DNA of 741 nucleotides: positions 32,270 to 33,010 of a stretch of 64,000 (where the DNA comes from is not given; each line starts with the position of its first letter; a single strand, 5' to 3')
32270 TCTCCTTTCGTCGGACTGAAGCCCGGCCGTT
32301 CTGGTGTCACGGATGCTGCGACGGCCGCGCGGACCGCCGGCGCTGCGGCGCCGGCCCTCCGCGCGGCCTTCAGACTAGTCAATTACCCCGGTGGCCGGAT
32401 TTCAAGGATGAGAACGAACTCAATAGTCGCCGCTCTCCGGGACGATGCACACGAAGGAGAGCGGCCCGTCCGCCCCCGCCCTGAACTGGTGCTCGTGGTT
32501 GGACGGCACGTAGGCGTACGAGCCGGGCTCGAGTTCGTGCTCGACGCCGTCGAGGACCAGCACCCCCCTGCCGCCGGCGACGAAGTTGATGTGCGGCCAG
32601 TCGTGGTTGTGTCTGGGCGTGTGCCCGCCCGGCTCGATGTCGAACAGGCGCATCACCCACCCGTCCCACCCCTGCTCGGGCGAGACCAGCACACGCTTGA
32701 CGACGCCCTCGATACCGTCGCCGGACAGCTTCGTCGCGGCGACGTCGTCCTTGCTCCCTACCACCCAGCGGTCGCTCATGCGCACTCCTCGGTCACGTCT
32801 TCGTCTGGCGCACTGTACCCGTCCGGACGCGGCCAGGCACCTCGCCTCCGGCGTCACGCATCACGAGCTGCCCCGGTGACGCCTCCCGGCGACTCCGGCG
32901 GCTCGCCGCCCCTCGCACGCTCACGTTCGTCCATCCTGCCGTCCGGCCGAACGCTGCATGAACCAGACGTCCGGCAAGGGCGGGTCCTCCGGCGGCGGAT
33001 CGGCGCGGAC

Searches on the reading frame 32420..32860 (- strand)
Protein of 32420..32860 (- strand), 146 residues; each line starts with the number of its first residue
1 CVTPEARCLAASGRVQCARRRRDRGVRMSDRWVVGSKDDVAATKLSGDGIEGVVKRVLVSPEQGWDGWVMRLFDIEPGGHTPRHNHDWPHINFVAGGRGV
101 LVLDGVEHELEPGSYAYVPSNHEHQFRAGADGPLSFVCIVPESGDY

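Call 17: search_protein_families(library=pfam, proteins=[window:32420-32860:-])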
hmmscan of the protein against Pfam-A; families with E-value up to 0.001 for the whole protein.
window:32420-32860:- (146 aa): 2 families
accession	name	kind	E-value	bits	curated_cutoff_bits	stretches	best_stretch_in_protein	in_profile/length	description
PF07883.17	Cupin_2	-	1.3e-16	60.5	27.2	1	72-140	2-70/70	Cupin domain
PF02311.25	AraC_binding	-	1.8e-09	37.9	21.1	1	75-139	10-74/135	AraC-like ligand binding domain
